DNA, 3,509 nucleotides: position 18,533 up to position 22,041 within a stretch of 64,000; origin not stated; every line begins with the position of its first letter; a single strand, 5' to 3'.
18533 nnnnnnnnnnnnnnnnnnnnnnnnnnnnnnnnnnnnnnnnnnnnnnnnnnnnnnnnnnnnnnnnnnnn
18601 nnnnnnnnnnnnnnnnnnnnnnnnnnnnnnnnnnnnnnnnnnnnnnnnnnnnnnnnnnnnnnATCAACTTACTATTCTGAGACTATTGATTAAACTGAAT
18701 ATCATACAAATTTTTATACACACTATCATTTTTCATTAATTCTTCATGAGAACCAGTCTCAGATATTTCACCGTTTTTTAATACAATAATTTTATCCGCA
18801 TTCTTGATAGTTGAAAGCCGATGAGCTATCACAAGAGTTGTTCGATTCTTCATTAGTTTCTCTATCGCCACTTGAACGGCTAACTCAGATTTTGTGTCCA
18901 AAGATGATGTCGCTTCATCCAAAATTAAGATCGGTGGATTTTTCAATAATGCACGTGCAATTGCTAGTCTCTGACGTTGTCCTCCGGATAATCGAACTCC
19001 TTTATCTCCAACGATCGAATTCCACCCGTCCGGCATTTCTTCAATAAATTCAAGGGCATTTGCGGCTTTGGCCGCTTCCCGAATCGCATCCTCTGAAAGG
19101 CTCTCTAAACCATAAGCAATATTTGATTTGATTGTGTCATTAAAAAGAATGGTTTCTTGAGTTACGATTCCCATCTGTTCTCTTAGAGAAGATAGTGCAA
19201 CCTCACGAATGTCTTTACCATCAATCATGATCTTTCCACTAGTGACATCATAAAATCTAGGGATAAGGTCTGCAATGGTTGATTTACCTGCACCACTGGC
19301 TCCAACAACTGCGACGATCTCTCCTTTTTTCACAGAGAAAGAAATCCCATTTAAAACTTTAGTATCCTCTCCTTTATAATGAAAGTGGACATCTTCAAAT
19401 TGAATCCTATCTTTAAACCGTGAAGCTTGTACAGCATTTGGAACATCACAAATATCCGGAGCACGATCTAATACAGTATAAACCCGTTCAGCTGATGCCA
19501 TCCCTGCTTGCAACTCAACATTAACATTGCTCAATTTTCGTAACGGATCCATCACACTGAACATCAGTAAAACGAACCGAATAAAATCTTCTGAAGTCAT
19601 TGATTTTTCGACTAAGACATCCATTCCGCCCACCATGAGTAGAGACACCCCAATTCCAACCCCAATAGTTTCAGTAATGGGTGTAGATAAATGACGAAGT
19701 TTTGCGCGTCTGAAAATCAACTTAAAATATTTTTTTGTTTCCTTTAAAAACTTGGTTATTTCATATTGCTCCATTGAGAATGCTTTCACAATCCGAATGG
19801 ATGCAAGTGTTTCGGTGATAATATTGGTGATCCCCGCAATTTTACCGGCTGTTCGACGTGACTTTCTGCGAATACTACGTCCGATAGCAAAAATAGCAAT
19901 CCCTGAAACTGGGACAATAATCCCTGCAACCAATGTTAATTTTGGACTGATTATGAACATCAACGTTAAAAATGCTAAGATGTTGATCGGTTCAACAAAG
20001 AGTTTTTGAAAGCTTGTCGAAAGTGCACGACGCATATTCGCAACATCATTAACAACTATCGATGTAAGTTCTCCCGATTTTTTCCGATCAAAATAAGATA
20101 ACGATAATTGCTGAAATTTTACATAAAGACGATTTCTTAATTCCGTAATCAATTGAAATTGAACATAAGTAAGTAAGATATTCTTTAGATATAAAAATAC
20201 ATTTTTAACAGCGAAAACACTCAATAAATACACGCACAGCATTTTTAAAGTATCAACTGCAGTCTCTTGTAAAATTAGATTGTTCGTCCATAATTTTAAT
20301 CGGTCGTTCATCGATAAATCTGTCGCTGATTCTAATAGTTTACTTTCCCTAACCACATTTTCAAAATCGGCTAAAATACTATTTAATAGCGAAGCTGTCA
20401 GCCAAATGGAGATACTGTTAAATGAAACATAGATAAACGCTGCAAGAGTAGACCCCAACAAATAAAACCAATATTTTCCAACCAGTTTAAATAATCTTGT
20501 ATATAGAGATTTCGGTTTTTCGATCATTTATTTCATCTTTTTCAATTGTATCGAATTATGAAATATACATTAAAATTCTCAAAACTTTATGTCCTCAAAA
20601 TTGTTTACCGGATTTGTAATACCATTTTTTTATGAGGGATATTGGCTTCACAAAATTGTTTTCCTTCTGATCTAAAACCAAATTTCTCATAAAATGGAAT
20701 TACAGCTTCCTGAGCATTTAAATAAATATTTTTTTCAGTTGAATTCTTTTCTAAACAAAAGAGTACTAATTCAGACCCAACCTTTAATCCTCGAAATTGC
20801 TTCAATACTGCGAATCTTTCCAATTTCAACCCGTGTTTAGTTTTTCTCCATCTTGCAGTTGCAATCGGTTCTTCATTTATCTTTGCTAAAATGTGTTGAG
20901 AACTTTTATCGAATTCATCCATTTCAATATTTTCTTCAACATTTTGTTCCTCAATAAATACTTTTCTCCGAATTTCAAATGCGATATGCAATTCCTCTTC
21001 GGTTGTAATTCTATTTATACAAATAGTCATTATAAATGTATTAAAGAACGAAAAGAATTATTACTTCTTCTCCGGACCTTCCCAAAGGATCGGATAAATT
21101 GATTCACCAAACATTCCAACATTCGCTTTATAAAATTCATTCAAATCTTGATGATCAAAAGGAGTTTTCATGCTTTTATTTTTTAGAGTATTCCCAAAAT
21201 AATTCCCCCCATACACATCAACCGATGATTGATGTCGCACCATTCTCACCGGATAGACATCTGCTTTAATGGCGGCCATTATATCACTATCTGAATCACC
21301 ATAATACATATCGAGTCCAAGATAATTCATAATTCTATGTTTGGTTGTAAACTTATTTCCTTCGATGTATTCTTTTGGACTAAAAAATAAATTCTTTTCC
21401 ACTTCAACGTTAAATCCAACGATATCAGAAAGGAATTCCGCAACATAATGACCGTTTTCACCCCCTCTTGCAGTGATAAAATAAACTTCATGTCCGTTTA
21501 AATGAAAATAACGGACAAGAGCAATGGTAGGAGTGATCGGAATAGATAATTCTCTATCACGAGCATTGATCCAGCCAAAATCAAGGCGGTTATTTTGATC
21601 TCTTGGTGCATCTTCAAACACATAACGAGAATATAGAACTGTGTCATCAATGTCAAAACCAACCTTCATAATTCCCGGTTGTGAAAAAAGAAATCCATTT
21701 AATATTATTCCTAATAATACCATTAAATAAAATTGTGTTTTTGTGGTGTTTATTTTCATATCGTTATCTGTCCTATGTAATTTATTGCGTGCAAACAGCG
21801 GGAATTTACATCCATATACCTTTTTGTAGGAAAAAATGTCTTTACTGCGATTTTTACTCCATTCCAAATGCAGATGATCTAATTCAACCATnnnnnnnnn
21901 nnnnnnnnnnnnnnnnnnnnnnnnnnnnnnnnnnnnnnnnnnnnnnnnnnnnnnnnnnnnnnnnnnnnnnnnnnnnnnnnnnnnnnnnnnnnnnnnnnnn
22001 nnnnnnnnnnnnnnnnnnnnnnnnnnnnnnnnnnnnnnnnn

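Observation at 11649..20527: Phosphonate island: cytidylyltransferase-PepM fusion, Ppd and Fe-ADH wired to two TagF-like transferases, a tandem LicD-like transferase and an ABC exporter. Candidate hydroxyethylphosphonate surface polymer ('phosphono-teichoic' hypothesis).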

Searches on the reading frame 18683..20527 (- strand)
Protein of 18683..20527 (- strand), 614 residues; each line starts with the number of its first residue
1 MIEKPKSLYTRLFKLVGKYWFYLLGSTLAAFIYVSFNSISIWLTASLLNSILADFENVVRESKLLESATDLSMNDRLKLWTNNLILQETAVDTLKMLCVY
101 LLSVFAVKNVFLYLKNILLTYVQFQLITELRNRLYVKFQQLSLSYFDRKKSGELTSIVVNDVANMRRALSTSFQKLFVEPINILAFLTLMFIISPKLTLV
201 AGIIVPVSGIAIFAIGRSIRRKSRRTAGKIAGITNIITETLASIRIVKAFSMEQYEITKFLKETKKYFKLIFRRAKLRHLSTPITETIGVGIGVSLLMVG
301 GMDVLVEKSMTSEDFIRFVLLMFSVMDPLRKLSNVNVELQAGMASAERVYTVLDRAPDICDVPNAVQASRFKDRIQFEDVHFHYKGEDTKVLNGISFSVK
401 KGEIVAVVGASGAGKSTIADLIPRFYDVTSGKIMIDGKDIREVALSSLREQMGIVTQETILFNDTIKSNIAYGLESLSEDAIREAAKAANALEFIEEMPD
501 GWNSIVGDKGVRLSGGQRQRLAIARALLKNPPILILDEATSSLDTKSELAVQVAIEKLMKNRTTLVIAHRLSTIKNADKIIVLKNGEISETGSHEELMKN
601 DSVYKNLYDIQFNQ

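Call 4: search_protein_families(library=pfam, proteins=[window:18683-20527:-], max_evalue=0.01)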
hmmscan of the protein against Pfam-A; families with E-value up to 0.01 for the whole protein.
window:18683-20527:- (614 aa): 7 families
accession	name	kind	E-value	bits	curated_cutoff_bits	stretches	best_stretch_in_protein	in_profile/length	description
PF00664.28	ABC_membrane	-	2.3e-39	136.2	28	1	70-328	15-273/274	ABC transporter transmembrane region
PF00005.33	ABC_tran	-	2.7e-34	119.1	25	1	392-541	1-137/137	ABC transporter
PF02463.25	SMC_N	-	3e-10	40.3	40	1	431-584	109-212/220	RecF/RecN/SMC N terminal domain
PF03193.22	RsgA_GTPase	-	0.0045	17.3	30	1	319-422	26-126/174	RsgA GTPase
PF06414.18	Zeta_toxin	-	0.0062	16.4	22.3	0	403-443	17-57/199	Zeta toxin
PF13555.12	AAA_29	-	0.0063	16.7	27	0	397-420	17-40/61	P-loop containing region of AAA domain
PF13191.12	AAA_16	-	0.0083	17.1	32.6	0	402-540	22-142/167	AAA ATPase domain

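Call 5: search_protein_families(library=ncbifam, proteins=[window:18683-20527:-], max_evalue=0.01)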
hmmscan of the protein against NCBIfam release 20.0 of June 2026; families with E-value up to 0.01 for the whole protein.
window:18683-20527:- (614 aa): 190 families (the best 25 are shown)
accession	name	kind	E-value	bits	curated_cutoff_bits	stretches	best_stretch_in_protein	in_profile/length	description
TIGR02203.1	MsbA_lipidA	equivalog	3.5e-154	514.4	602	1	9-614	2-572/572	lipid A export permease/ATP-binding protein MsbA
NF045513.1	HepA_fam_ABC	equivalog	1e-139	466.8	725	1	79-611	77-609/610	heterocyst formation ABC transporter subunit HepA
TIGR02204.1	MsbA_rel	hypoth_equivalog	2e-136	456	780.4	1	67-612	31-576/576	ABC transporter, permease/ATP-binding protein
NF008381.0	PRK11176.1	equivalog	8.3e-130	433.9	867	1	64-614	35-582/582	lipid A ABC transporter ATP-binding protein/permease MsbA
TIGR00958.1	3a01208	subfamily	9.7e-129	430.7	874.6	1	85-607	191-710/711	antigen peptide transporter 2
NF052233.1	CphA_assoc_ABC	equivalog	2.7e-116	389.8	880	1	94-613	229-745/766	cyanophycin metabolism-associated ABC transporter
TIGR01846.1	type_I_sec_HlyB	subfamily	2e-113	380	725.55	1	85-611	169-692/694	type I secretion system permease/ATPase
NF010178.0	PRK13657.1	equivalog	2.7e-99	333.2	733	1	133-612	94-571/588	glucan ABC transporter ATP-binding protein/ permease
TIGR03796.1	NHLM_micro_ABC1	equivalog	1.7e-95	320.8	853.3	1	71-607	171-708/710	NHLP family bacteriocin export ABC transporter peptidase/permease/ATPase subunit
TIGR03797.1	NHLM_micro_ABC2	equivalog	4.5e-93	313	709.4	1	92-611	173-685/686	NHLP bacteriocin export ABC transporter permease/ATPase subunit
TIGR02857.1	CydD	equivalog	9.2e-90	302.1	435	1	82-583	31-529/529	thiol reductant ABC exporter subunit CydD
NF008055.0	PRK10789.1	equivalog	4.8e-89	299.4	845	1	90-611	52-571/590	SmdA family multidrug ABC transporter permease/ATP-binding protein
TIGR03375.1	type_I_sec_LssB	subfamily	3.4e-88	296.7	693.1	1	88-600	182-691/696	type I secretion system permease/ATPase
NF000475.1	tet_ABC_46_B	exception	3.9e-80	270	1250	1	91-611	57-574/578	tetracycline efflux ABC transporter Tet(46) subunit B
TIGR01193.1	bacteriocin_ABC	subfamily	3e-78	264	523.85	1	88-608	189-706/708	peptide cleavage/export ABC transporter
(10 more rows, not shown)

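Call 50: find_related_loci(query=window:18683-20527:-, collection=metagenome_contigs, flank=8000)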
Query window:18683-20527:- (614 aa) in metagenome_contigs; peptide patterns used: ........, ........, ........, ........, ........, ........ (x = any residue, [..] = any of these).
96 stretches matched a pattern; 41 encode a relative of the query (tblastn E <= 1e-3); 41 distinct loci.
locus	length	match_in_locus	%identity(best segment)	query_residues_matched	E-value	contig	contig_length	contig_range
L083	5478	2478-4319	81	1-614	0e+0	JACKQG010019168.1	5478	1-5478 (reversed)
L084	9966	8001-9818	64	7-613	0e+0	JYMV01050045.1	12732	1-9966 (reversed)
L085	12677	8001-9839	63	1-613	0e+0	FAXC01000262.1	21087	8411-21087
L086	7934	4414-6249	63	1-613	0e+0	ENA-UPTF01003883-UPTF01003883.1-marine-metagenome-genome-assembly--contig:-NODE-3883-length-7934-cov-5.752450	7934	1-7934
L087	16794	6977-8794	64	7-613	0e+0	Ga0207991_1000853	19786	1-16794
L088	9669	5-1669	64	58-613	0e+0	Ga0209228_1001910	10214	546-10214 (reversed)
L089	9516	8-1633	65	71-613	0e+0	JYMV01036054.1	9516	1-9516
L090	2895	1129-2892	56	9-598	0e+0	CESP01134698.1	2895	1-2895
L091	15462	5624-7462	63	1-613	0e+0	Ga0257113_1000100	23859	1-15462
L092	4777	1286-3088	37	9-611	4e-124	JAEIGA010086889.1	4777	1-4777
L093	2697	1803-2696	56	5-303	6e-97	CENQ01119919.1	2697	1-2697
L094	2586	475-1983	34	107-612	9e-97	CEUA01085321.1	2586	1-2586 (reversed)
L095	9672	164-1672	34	107-612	3e-93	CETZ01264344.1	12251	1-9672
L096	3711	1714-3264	32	94-611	8e-92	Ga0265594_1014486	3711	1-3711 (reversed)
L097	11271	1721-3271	32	94-611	7e-91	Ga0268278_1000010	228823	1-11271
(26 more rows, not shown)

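Call 55: search_protein_families(library=pfam, proteins=[L091:7499-8131:+, L091:8203-8859:+, L091:8864-9877:-, L091:10034-11122:+, L091:11119-12120:+, L091:12193-12924:+, L091:12932-14188:+, L091:3481-4689:+], max_evalue=0.001)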
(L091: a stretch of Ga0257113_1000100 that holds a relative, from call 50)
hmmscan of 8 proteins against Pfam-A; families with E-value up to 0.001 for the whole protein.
L091:7499-8131:+ (210 aa): 1 family
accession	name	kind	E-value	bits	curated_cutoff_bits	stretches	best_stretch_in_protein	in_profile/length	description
PF04991.19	LicD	-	4.2e-16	60.2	22.6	1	27-129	2-105/227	LicD family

L091:8203-8859:+ (218 aa): 2 families
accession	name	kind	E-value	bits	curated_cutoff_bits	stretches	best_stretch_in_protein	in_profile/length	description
PF00483.29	NTP_transferase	-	8.7e-05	22.7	21.2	0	2-96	25-122/245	Nucleotidyl transferase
PF12804.13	NTP_transf_3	-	0.00046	20.8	27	1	1-94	18-107/160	MobA-like NTP transferase domain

L091:8864-9877:- (337 aa): 2 families
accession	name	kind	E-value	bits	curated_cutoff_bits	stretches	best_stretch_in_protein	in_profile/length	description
PF13469.12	Sulfotransfer_3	-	3.6e-44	152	27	1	8-218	1-214/216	Sulfotransferase family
PF00685.33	Sulfotransfer_1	-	1.4e-12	48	22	1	7-280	2-255/255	Sulfotransferase domain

L091:10034-11122:+ (362 aa): 1 family
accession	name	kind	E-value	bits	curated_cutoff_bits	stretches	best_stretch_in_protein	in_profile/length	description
PF04464.20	Glyphos_transf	-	5.3e-17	62.3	22.1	1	115-356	131-366/367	CDP-Glycerol:Poly(glycerophosphate) glycerophosphotransferase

L091:11119-12120:+ (333 aa): 1 family
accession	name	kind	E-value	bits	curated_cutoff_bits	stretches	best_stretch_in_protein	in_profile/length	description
PF01075.23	Glyco_transf_9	-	4.6e-32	111.7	22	1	71-304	4-239/247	Glycosyltransferase family 9 (heptosyltransferase)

L091:12193-12924:+ (243 aa): 3 families
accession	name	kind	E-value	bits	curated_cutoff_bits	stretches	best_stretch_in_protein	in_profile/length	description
PF12804.13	NTP_transf_3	-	1.2e-14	55.2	27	1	3-123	1-111/160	MobA-like NTP transferase domain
PF00483.29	NTP_transferase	-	9.5e-12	45.5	21.2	1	3-117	2-122/245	Nucleotidyl transferase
PF20202.4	DUF6564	-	2.9e-05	24.3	25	1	33-129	17-117/230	Domain of unknown function (DUF6564)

L091:12932-14188:+ (418 aa): 1 family
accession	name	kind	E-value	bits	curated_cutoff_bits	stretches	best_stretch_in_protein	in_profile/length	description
PF06245.16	DUF1015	-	1.9e-72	244.4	25.8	1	4-328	1-324/325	Protein of unknown function (DUF1015)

L091:3481-4689:+ (402 aa): 1 family
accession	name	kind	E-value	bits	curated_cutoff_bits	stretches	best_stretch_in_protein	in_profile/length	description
PF13372.12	Alginate_exp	-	3.7e-21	75.8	25.2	1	21-312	3-292/395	Alginate export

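Call 57: search_protein_families(library=ncbifam, proteins=[L091:7499-8131:+, L091:8203-8859:+, L091:8864-9877:-, L091:10034-11122:+, L091:11119-12120:+, L091:12193-12924:+, L091:5603-7468:+], max_evalue=0.00001)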
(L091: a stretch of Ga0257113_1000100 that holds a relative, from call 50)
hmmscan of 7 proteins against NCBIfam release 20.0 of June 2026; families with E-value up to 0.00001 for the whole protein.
L091:7499-8131:+ (210 aa): 1 family
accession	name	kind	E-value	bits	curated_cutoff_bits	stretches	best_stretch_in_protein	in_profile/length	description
NF045866.1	GGPL_Ptran_Mf1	equivalog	5.8e-15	56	225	1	16-60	6-50/240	diacylglycerol cholinephosphotransferase Mf1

L091:8203-8859:+ (218 aa): 4 families
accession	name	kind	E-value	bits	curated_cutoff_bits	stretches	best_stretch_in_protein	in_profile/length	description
TIGR03992.1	Arch_glmU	subfamily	5.2e-14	51.9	292.1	1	1-188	25-202/393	bifunctional sugar-1-phosphate nucleotidylyltransferase/acetyltransferase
NF041135.1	IPPtranDIPPsyn_Thcocales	equivalog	2.4e-12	46.5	580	1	1-110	21-128/419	bifunctional L-myo-inositol-1-phosphate cytidylyltransferase/CDP-L-myo-inositol myo-inositolphosphotransferase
NF041313.1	UDPGP_AglF_Halo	equivalog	8.1e-12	45.1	400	1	1-88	25-110/234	UTP--glucose-1-phosphate uridylyltransferase AglF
NF049965.1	GlMnHpPGnyltfHddC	equivalog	2e-08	34.1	300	1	1-128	25-152/221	D-glycero-D-manno-heptose 1-phosphate guanosyltransferase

L091:8864-9877:- (337 aa): 1 family
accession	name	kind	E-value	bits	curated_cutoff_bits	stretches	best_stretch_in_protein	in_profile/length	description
NF052394.1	NodProtNoeE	equivalog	4.8e-07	28.8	500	0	9-39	11-41/387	nodulation protein NoeE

L091:10034-11122:+ (362 aa): 0 families

L091:11119-12120:+ (333 aa): 6 families
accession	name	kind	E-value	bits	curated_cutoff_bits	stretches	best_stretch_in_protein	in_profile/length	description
TIGR02195.1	heptsyl_trn_II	equivalog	1.8e-52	178.6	134.6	1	3-331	2-337/339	lipopolysaccharide heptosyltransferase II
NF008162.0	PRK10916.1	equivalog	1.9e-37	129.2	569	1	1-292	1-305/348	ADP-heptose--LPS heptosyltransferase RfaF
TIGR02193.1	heptsyl_trn_I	equivalog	6e-19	68.4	185.3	1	11-306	10-313/320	lipopolysaccharide heptosyltransferase I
TIGR02201.1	heptsyl_trn_III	equivalog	4.4e-14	52.3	170.2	1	212-295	224-307/344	putative lipopolysaccharide heptosyltransferase III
NF007742.0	PRK10422.1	equivalog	1.8e-13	50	467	1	214-293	228-308/352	lipopolysaccharide core heptosyltransferase RfaQ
NF008204.0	PRK10964.1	equivalog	7.2e-08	31.9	437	1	210-287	218-292/322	lipopolysaccharide heptosyltransferase RfaC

L091:12193-12924:+ (243 aa): 18 families
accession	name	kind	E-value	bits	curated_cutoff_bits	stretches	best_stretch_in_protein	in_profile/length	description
TIGR03992.1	Arch_glmU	subfamily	8.1e-24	84.2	292.1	1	1-153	1-149/393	bifunctional sugar-1-phosphate nucleotidylyltransferase/acetyltransferase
NF041313.1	UDPGP_AglF_Halo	equivalog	6.6e-22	78.1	400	1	1-126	1-122/234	UTP--glucose-1-phosphate uridylyltransferase AglF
NF041135.1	IPPtranDIPPsyn_Thcocales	equivalog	1.6e-15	57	580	1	1-235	1-216/419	bifunctional L-myo-inositol-1-phosphate cytidylyltransferase/CDP-L-myo-inositol myo-inositolphosphotransferase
NF041173.1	Sug_nt_acttase_Thmprot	equivalog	2.7e-13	49.7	600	1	1-156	1-153/405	bifunctional sugar-1-phosphate nucleotidylyltransferase/acetyltransferase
TIGR01208.1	rmlA_long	equivalog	3.5e-13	49.2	320.25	1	3-151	2-153/353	glucose-1-phosphate thymidylyltransferase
NF045761.1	NAMPUrTaseMurU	equivalog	2.1e-12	47.4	250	1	1-113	1-112/226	N-acetylmuramate alpha-1-phosphate uridylyltransferase MurU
NF049965.1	GlMnHpPGnyltfHddC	equivalog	7.6e-12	45.3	300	1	1-117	1-114/221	D-glycero-D-manno-heptose 1-phosphate guanosyltransferase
NF052502.1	man1P_GTase_Rv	exception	1.1e-08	34.3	440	1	3-112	3-111/352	mannose-1-phosphate guanylyltransferase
NF038362.1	Sden_1164_fam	equivalog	1.4e-08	34.5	300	1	4-173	5-185/266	Sden_1164 family protein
TIGR02623.1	G1P_cyt_trans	equivalog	2.2e-08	33.9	300.25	1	1-75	1-76/255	glucose-1-phosphate cytidylyltransferase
TIGR01173.1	glmU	equivalog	5e-08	32.2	366.85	1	3-126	3-120/452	bifunctional UDP-N-acetylglucosamine diphosphorylase/glucosamine-1-phosphate N-acetyltransferase GlmU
TIGR03310.1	matur_MocA_YgfJ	equivalog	6.2e-08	32.8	186.45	1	3-109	2-100/188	molybdenum cofactor cytidylyltransferase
NF053639.1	Mfer334_fam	equivalog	1.5e-07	31.5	260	1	19-108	23-110/209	pseudomurein biosynthesis protein PmurB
NF045665.1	NTPtran_DVU1551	equivalog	2.8e-07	29.9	315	1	2-83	2-74/359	DVU_1551 family NTP transferase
NF045697.1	MurNAcPUrMurU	equivalog_domain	6.4e-07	29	370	1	4-65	1-62/229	N-acetylmuramate alpha-1-phosphate uridylyltransferase MurU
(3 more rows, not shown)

L091:5603-7468:+ (621 aa): 186 families (the best 25 are shown)
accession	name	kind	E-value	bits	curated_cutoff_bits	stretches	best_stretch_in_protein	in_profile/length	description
TIGR02203.1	MsbA_lipidA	equivalog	9.9e-159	529.4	602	1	15-620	1-571/572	lipid A export permease/ATP-binding protein MsbA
NF045513.1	HepA_fam_ABC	equivalog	1.7e-142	475.9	725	1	30-619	24-610/610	heterocyst formation ABC transporter subunit HepA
TIGR02204.1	MsbA_rel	hypoth_equivalog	6.1e-136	454.4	780.4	1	72-619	29-576/576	ABC transporter, permease/ATP-binding protein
NF008381.0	PRK11176.1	equivalog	2.6e-130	435.5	867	1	95-620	58-581/582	lipid A ABC transporter ATP-binding protein/permease MsbA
TIGR00958.1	3a01208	subfamily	1.8e-126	423.2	874.6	1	92-614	191-710/711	antigen peptide transporter 2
NF052233.1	CphA_assoc_ABC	equivalog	2e-117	393.5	880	1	107-619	235-744/766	cyanophycin metabolism-associated ABC transporter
TIGR01846.1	type_I_sec_HlyB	subfamily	1e-114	384.4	725.55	1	96-618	173-692/694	type I secretion system permease/ATPase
NF010178.0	PRK13657.1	equivalog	1.8e-98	330.5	733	1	139-619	93-571/588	glucan ABC transporter ATP-binding protein/ permease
TIGR03796.1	NHLM_micro_ABC1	equivalog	2.3e-94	317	853.3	1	92-614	184-708/710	NHLP family bacteriocin export ABC transporter peptidase/permease/ATPase subunit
TIGR03797.1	NHLM_micro_ABC2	equivalog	4.1e-94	316.4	709.4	1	95-618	169-685/686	NHLP bacteriocin export ABC transporter permease/ATPase subunit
TIGR01193.1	bacteriocin_ABC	subfamily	1.9e-91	307.7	523.85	1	95-616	189-707/708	peptide cleavage/export ABC transporter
NF008055.0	PRK10789.1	equivalog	3.8e-90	303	845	1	99-618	54-571/590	SmdA family multidrug ABC transporter permease/ATP-binding protein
TIGR03375.1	type_I_sec_LssB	subfamily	5.2e-86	289.4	693.1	1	96-607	183-691/696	type I secretion system permease/ATPase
TIGR02857.1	CydD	equivalog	1.1e-85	288.6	435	1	87-590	29-529/529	thiol reductant ABC exporter subunit CydD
NF008056.1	PRK10790.1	equivalog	2.6e-81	273.9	746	1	102-619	65-576/584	SmdB family multidrug efflux ABC transporter permease/ATP-binding protein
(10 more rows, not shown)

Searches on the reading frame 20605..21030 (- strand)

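Call 4: search_protein_families(library=pfam, proteins=[window:20605-21030:-], max_evalue=0.01)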
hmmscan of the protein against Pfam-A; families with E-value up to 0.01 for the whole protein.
window:20605-21030:- (141 aa): 4 families
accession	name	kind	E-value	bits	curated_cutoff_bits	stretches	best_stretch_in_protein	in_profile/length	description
PF13673.13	Acetyltransf_10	-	8.1e-15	55.4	23.6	1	25-139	16-127/128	Acetyltransferase (GNAT) domain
PF13508.13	Acetyltransf_7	-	1.2e-11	45.3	27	1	44-120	3-83/84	Acetyltransferase (GNAT) domain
PF00583.31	Acetyltransf_1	-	1.3e-11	45.3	20.7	1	18-119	5-116/116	Acetyltransferase (GNAT) family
PF13444.12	Acetyltransf_5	-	5.5e-05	24.2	22.4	1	20-80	1-68/102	Acetyltransferase (GNAT) domain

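Call 5: search_protein_families(library=ncbifam, proteins=[window:20605-21030:-], max_evalue=0.01)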
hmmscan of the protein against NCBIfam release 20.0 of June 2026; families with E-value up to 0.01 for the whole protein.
window:20605-21030:- (141 aa): 4 families
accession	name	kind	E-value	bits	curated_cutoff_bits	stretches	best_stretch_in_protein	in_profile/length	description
NF007644.0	PRK10314.1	equivalog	4.7e-14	52.5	171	1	13-138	16-148/153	GNAT family N-acetyltransferase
TIGR04045.1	MSMEG_0567_GNAT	equivalog_domain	5e-07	29.4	68.45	1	5-137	4-144/153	MSMEG_0567/Sll0786 family nitrogen starvation N-acetyltransferase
TIGR03694.1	exosort_acyl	subfamily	3.2e-06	26.7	111.95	1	9-60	14-73/241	PEP-CTERM/exosortase system-associated acyltransferase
TIGR01575.1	rimI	equivalog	9.7e-05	22.5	86.4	1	17-123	5-116/132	ribosomal protein S18-alanine N-acetyltransferase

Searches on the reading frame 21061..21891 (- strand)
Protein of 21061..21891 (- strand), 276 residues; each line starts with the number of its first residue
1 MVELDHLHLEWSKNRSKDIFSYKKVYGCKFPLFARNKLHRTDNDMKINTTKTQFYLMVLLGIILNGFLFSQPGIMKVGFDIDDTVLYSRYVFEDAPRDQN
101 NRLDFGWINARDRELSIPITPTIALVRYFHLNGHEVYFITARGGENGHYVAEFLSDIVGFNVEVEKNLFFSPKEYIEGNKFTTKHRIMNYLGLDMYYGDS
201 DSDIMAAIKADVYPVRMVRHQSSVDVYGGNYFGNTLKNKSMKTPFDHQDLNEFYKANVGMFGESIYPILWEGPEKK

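Call 4: search_protein_families(library=pfam, proteins=[window:21061-21891:-], max_evalue=0.01)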
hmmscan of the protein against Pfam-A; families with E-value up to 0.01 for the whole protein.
window:21061-21891:- (276 aa): 1 family
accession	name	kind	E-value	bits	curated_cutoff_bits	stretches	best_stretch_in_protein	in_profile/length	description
PF03767.20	Acid_phosphat_B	-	4.9e-07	29.9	27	1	72-206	75-211/230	HAD superfamily, subfamily IIIB (Acid phosphatase)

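Call 5: search_protein_families(library=ncbifam, proteins=[window:21061-21891:-], max_evalue=0.01)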
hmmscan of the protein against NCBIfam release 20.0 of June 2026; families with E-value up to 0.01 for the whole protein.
window:21061-21891:- (276 aa): 1 family
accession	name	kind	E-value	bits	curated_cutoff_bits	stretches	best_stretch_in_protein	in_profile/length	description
TIGR01672.1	AphA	equivalog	8.4e-16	58.2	195.8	1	75-223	64-216/237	acid phosphatase AphA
